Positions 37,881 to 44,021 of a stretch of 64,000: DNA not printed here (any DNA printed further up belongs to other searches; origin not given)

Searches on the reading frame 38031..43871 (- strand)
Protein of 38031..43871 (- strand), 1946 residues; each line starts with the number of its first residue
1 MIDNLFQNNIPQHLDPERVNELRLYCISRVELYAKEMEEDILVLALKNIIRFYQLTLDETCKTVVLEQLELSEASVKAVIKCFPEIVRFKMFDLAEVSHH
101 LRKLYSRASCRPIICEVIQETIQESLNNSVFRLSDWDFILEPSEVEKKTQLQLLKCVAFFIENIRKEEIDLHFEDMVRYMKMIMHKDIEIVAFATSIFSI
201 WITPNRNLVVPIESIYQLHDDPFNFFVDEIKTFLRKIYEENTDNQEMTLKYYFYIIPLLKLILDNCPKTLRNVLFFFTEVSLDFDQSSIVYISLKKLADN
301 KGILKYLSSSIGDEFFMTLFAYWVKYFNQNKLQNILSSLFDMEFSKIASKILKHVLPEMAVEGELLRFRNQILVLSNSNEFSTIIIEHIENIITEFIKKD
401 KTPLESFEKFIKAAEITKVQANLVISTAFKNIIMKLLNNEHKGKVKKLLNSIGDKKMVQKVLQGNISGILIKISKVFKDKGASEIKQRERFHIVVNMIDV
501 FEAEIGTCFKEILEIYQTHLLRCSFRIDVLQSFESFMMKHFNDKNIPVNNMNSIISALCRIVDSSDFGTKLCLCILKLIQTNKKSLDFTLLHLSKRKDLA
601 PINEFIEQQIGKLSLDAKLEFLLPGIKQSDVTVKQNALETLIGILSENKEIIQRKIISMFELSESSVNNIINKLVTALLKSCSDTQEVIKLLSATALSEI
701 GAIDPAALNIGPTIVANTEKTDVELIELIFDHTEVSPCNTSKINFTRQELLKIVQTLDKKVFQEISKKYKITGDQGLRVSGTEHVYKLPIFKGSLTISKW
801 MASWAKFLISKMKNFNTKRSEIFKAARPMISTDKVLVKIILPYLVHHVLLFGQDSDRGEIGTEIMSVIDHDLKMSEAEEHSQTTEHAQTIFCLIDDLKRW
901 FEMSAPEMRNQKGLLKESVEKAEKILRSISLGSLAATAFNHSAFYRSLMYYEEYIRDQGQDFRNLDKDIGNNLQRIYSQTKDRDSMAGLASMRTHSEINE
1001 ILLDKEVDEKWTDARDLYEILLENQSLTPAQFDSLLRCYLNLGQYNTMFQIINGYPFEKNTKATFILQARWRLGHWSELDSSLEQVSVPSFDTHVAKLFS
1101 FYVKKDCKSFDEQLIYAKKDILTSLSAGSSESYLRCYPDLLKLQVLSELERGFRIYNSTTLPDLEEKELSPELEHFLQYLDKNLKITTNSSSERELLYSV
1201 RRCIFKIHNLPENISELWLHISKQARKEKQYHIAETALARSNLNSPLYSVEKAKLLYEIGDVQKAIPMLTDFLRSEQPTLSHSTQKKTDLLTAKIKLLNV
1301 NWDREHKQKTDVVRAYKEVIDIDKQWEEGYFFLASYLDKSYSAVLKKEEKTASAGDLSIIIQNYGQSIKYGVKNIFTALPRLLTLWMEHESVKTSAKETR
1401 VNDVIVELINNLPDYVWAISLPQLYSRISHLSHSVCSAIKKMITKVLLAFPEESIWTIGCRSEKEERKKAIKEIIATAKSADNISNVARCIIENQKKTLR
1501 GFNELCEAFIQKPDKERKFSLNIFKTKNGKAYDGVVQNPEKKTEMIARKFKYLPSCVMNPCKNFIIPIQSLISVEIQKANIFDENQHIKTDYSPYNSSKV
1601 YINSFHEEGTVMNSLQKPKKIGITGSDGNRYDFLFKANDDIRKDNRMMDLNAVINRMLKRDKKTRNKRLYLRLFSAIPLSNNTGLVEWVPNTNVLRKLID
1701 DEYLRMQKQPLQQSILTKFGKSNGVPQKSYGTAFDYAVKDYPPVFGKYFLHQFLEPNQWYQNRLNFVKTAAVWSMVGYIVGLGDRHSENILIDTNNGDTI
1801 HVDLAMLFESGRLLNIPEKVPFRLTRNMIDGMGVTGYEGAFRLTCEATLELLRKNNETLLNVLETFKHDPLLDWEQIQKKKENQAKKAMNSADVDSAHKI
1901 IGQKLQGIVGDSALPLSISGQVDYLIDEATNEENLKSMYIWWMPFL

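Call 14: search_protein_families(library=pfam, proteins=[window:38031-43871:-], max_evalue=0.00001)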
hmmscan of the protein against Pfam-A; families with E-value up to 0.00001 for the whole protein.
window:38031-43871:- (1946 aa): 5 families
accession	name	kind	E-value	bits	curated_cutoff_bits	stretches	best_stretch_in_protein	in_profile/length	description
PF00454.33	PI3_PI4_kinase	-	3e-57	194.7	27.1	1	1631-1875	2-240/241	Phosphatidylinositol 3- and 4-kinase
PF02259.29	FAT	-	2.4e-36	126.1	24.2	1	1064-1384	2-343/343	FAT domain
PF25030.1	M-HEAT_ATR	-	1.1e-27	97.4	27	1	786-1000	3-225/230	Serine/threonine-protein kinase ATR, M-HEAT region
PF23593.1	HEAT_ATR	-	5.4e-17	62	27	1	1401-1483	2-87/99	Serine/threonine-protein kinase ATR-like, HEAT repeats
PF02260.25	FATC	-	2.5e-14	53.1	25.3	1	1915-1946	1-32/32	FATC domain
